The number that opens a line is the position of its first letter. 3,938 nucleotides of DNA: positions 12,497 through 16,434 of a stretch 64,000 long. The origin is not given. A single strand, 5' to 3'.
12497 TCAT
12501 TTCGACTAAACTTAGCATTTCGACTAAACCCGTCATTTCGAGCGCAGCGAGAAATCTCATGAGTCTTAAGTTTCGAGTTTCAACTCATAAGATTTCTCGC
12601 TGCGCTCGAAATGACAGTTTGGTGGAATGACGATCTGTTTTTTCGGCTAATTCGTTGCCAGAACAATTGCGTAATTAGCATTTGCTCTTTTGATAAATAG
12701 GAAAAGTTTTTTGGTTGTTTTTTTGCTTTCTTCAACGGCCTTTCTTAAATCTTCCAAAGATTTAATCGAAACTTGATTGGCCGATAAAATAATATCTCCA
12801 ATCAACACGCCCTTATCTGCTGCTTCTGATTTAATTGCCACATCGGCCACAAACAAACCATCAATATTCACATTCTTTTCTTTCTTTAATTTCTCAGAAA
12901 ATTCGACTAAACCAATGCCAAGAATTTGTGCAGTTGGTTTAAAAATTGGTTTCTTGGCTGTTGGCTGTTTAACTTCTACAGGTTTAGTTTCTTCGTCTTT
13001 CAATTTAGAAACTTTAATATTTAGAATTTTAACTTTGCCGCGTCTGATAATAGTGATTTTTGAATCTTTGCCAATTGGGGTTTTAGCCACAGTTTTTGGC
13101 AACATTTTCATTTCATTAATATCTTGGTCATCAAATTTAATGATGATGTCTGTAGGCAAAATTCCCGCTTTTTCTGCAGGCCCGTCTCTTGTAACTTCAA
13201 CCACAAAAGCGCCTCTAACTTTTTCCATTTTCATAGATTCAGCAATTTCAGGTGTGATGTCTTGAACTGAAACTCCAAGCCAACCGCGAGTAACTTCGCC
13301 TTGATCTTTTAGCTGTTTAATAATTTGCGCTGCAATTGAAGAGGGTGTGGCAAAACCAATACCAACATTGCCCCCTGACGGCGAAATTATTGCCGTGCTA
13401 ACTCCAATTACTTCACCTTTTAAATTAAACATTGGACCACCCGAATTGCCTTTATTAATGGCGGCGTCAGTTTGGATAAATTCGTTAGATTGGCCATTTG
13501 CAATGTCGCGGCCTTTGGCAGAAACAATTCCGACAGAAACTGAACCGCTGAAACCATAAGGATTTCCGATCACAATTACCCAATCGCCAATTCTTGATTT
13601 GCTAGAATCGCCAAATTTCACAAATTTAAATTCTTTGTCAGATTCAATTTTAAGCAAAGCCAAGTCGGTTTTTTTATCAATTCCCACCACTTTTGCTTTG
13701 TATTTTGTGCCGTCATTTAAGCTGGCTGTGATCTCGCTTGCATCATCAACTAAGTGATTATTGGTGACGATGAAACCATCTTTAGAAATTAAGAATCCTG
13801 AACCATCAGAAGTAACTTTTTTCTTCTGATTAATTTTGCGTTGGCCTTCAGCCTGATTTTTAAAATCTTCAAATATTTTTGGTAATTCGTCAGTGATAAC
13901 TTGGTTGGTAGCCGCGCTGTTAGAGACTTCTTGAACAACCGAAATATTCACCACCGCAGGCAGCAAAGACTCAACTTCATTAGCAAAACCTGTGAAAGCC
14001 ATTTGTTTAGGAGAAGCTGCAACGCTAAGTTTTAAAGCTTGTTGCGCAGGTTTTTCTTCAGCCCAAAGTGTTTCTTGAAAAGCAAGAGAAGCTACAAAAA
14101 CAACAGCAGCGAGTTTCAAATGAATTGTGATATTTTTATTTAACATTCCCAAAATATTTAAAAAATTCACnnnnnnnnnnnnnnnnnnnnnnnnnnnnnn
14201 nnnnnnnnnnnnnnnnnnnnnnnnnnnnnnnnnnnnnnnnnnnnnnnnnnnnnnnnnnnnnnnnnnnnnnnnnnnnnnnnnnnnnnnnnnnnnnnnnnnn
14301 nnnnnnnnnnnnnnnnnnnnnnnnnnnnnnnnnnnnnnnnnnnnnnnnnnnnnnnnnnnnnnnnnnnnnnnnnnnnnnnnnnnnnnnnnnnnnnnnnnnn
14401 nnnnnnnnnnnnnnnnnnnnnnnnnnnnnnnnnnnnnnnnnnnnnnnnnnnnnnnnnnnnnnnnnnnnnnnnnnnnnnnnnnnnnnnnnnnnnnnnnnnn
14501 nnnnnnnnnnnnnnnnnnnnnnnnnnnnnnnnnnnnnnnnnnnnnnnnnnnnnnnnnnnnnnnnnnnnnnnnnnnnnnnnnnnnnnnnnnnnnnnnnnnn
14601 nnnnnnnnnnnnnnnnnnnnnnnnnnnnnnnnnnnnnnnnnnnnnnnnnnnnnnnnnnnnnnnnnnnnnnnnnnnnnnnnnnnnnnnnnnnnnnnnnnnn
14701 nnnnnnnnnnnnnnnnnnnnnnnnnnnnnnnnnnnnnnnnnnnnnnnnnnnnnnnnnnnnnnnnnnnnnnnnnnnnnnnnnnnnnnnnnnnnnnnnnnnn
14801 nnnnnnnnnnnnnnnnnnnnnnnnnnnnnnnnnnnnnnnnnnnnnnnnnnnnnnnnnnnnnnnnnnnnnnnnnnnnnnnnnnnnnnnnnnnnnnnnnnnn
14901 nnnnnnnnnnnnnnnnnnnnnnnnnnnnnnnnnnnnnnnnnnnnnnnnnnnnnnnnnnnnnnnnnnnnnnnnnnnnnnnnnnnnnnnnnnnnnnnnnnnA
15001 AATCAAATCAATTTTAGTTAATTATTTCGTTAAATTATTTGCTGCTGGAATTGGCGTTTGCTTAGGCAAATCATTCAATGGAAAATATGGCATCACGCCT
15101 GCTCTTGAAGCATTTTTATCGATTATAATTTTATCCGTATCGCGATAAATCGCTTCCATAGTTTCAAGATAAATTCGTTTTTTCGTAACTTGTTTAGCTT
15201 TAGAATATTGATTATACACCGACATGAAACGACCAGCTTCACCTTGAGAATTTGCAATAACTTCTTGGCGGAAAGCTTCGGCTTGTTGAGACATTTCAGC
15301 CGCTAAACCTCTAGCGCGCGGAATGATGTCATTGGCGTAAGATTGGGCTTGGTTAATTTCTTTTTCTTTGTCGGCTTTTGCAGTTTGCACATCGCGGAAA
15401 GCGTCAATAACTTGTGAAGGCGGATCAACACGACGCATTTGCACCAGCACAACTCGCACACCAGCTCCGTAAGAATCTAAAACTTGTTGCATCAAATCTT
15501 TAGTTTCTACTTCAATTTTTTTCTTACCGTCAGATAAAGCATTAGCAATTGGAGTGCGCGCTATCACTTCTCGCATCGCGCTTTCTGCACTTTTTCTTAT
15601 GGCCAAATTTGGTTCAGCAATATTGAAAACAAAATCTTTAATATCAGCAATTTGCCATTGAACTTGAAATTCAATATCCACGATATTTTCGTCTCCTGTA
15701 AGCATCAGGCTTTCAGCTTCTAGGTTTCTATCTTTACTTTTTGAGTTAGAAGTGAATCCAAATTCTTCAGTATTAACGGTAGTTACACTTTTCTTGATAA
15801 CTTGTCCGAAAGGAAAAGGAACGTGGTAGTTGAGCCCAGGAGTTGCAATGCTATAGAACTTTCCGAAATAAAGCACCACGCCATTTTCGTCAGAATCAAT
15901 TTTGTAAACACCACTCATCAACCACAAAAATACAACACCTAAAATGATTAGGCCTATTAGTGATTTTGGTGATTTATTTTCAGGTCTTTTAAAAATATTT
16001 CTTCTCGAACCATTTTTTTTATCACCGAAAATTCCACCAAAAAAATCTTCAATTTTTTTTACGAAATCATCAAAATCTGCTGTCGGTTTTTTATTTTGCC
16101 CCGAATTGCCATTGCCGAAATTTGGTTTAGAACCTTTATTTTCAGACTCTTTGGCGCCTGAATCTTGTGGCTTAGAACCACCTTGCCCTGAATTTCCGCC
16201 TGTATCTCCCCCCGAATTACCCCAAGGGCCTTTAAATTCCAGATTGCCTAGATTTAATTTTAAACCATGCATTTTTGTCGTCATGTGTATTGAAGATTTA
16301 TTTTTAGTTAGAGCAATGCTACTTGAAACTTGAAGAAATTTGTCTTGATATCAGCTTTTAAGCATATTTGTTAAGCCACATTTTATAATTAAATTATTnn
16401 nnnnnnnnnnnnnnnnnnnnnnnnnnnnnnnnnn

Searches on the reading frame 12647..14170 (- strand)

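Call 72: search_protein_families(library=pfam, proteins=[window:12647-14170:-], max_evalue=0.00001)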
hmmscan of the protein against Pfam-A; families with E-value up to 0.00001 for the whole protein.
window:12647-14170:- (507 aa): 5 families
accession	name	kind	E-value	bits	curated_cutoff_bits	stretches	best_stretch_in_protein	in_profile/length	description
PF13365.12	Trypsin_2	-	1.2e-35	123.8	27.6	1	123-257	1-144/144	Trypsin-like peptidase domain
PF13180.12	PDZ_2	-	3.9e-23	82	27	2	297-387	2-80/80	PDZ domain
PF00089.32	Trypsin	-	7.9e-22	78.6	20.6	1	123-283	27-219/220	Trypsin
PF00595.29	PDZ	-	2.1e-14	54.1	23.2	1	287-367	2-73/81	PDZ domain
PF17820.7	PDZ_6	-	2.4e-13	50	27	0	441-484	2-45/54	PDZ domain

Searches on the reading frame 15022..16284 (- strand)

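Call 72: search_protein_families(library=pfam, proteins=[window:15022-16284:-], max_evalue=0.00001)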
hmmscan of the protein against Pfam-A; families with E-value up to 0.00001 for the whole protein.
window:15022-16284:- (420 aa): 1 family
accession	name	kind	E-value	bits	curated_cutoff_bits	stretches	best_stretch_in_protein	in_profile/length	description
PF01145.31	Band_7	-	4.5e-26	92.4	23.6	1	128-316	2-175/176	SPFH domain / Band 7 family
